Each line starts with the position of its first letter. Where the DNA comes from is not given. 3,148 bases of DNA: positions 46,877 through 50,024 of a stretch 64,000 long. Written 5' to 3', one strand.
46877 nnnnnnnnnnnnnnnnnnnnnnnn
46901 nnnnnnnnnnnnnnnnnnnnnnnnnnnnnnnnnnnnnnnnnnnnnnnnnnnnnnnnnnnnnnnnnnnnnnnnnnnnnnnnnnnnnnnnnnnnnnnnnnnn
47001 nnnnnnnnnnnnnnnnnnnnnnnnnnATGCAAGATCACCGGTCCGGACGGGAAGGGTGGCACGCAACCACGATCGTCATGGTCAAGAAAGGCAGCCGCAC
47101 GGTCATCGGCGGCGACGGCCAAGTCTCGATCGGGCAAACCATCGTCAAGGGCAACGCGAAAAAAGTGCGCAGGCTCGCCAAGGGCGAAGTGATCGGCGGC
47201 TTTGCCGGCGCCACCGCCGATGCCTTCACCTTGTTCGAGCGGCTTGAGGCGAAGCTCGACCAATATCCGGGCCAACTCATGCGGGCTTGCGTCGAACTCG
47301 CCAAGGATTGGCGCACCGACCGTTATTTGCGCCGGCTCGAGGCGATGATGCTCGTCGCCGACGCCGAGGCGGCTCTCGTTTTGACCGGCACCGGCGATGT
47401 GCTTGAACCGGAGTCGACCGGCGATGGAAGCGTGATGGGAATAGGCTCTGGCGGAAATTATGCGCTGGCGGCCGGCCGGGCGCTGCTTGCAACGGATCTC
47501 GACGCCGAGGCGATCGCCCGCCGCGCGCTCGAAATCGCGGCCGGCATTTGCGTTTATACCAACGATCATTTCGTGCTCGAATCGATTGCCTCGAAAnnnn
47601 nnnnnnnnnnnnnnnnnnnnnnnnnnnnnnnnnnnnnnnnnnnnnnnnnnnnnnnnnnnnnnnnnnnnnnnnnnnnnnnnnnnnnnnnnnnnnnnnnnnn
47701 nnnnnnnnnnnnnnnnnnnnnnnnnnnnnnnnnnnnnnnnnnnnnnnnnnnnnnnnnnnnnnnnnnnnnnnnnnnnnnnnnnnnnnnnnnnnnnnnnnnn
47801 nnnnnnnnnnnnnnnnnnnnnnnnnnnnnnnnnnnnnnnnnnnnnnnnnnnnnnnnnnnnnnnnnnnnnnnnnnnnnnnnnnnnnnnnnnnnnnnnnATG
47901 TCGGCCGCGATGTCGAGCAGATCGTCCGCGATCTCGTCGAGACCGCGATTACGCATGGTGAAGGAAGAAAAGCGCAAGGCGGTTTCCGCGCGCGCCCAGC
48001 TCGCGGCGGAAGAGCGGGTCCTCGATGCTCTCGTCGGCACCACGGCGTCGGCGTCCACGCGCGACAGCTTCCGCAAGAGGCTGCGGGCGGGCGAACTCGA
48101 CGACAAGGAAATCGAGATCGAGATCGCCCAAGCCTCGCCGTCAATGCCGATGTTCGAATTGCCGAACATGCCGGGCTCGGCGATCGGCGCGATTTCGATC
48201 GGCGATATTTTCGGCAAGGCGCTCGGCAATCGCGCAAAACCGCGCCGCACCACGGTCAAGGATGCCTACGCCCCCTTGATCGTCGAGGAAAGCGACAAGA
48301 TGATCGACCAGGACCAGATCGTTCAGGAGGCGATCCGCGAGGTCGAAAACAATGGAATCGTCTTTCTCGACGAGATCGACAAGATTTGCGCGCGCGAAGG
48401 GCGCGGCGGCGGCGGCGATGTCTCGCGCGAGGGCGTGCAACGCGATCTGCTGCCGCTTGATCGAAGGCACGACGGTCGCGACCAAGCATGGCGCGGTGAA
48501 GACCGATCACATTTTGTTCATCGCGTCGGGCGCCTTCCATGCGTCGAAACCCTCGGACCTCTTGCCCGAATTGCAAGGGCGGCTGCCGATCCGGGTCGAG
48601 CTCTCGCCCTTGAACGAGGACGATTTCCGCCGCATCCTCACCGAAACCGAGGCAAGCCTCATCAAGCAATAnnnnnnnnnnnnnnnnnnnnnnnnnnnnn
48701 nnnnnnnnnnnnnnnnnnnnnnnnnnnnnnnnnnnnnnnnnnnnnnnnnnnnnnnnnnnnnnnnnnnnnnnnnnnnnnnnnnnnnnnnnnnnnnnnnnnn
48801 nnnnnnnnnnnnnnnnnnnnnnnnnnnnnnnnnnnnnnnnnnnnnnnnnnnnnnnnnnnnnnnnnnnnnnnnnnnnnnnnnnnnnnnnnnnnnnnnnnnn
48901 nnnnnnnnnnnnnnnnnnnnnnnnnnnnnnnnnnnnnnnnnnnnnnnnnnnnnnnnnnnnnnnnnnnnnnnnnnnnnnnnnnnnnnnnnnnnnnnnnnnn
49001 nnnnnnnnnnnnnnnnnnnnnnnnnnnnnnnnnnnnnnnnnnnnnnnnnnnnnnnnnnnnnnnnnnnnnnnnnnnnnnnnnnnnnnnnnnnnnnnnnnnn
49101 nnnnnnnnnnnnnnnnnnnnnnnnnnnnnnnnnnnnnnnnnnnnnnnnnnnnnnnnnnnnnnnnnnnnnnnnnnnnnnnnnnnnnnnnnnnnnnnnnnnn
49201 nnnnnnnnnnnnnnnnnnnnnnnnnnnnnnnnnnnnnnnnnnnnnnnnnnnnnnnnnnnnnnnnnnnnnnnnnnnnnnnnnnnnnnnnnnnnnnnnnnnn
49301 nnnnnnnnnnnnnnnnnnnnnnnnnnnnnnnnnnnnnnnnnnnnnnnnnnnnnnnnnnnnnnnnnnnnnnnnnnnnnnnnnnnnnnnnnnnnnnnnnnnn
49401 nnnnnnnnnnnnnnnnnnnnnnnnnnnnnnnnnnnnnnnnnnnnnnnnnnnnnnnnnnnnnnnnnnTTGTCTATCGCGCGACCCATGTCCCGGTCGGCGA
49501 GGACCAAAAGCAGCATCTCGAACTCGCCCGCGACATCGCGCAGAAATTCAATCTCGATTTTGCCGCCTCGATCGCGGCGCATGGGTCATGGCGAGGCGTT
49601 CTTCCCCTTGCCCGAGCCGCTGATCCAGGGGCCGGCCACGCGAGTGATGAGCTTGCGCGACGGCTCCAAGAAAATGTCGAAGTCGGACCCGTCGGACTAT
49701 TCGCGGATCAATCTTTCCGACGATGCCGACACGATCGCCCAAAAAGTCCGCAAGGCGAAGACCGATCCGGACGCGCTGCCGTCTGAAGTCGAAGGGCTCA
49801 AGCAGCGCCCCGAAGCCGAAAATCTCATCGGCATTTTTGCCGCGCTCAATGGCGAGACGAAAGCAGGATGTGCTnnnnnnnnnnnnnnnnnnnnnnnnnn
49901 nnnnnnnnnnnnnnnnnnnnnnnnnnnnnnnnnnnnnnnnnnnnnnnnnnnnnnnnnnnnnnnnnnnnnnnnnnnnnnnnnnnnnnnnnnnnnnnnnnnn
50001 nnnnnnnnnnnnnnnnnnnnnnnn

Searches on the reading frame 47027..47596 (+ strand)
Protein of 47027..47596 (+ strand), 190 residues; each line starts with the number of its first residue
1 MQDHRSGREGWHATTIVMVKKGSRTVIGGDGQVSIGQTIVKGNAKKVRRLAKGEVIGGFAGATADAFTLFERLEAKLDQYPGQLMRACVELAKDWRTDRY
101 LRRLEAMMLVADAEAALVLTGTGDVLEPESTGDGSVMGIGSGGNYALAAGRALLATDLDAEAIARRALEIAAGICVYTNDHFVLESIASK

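Call 42: search_protein_families(library=pfam, proteins=[window:47027-47596:+], max_evalue=0.001)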
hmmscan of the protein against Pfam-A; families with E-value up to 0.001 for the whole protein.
window:47027-47596:+ (190 aa): 1 family
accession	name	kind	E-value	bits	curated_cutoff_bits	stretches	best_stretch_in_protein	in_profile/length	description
PF00227.31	Proteasome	-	7.9e-17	62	22.4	1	12-185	3-187/189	Proteasome subunit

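Call 43: find_related_loci(query=window:47027-47596:+, collection=metagenome_contigs, flank=10000)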
Query window:47027-47596:+ (190 aa) in metagenome_contigs; peptide patterns used: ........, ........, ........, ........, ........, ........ (x = any residue, [..] = any of these).
600 stretches matched a pattern (row limit reached: there are more); 565 encode a relative of the query (tblastn E <= 1e-3); the best 80 are kept; 80 distinct loci.
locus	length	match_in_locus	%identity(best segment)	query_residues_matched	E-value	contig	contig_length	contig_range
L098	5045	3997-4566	94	1-190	7e-119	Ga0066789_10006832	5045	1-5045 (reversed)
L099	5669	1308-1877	96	1-190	2e-118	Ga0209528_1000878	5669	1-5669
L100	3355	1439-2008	96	1-190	2e-121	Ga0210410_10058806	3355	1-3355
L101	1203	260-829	92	1-190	2e-125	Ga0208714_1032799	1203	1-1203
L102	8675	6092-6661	91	1-190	6e-113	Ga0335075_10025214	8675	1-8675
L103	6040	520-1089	90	1-190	2e-112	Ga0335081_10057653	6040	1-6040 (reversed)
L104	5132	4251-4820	94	1-190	1e-110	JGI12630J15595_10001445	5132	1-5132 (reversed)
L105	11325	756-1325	95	1-190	2e-110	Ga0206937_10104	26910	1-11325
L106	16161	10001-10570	89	1-190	1e-106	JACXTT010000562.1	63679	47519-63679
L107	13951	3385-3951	84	1-189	1e-104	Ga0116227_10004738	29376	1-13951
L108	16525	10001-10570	89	1-190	1e-103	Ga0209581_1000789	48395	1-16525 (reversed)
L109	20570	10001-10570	89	1-190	1e-103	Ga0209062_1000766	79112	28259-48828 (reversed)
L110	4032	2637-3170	86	11-188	1e-101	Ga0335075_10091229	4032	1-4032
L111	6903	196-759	85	1-188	4e-99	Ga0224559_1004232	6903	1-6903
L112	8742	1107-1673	80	2-190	5e-98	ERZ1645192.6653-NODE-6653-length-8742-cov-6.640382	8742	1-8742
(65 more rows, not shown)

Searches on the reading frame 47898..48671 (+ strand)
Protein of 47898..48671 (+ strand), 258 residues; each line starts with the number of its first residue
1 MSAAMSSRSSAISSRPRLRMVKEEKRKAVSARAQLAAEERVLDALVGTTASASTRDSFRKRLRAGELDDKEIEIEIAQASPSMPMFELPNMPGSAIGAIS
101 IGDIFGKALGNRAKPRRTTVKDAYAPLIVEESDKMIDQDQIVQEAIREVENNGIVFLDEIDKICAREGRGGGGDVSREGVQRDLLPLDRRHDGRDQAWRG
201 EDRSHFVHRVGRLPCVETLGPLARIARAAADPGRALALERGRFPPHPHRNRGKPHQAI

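Call 42: search_protein_families(library=pfam, proteins=[window:47898-48671:+], max_evalue=0.001)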
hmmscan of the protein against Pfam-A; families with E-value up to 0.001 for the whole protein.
window:47898-48671:+ (258 aa): 2 families
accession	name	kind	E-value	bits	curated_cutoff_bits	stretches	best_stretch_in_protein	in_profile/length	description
PF07724.20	AAA_2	-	6.2e-09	36.6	27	1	114-187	30-98/166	AAA domain (Cdc48 subfamily)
PF00004.35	AAA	-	0.00058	20.8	21.2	0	137-186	41-90/131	ATPase family associated with various cellular activities (AAA)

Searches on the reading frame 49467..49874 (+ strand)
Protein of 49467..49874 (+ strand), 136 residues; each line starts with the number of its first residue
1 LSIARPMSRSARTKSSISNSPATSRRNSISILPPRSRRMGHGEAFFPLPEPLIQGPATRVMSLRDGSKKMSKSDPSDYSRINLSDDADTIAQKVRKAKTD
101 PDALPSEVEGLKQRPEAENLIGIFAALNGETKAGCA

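Call 42: search_protein_families(library=pfam, proteins=[window:49467-49874:+], max_evalue=0.001)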
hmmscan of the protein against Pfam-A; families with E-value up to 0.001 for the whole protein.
window:49467-49874:+ (136 aa): 1 family
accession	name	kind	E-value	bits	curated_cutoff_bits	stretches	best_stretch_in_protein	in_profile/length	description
PF00579.31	tRNA-synt_1b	-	2.2e-13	50.6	21.1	1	40-132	175-258/292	tRNA synthetases class I (W and Y)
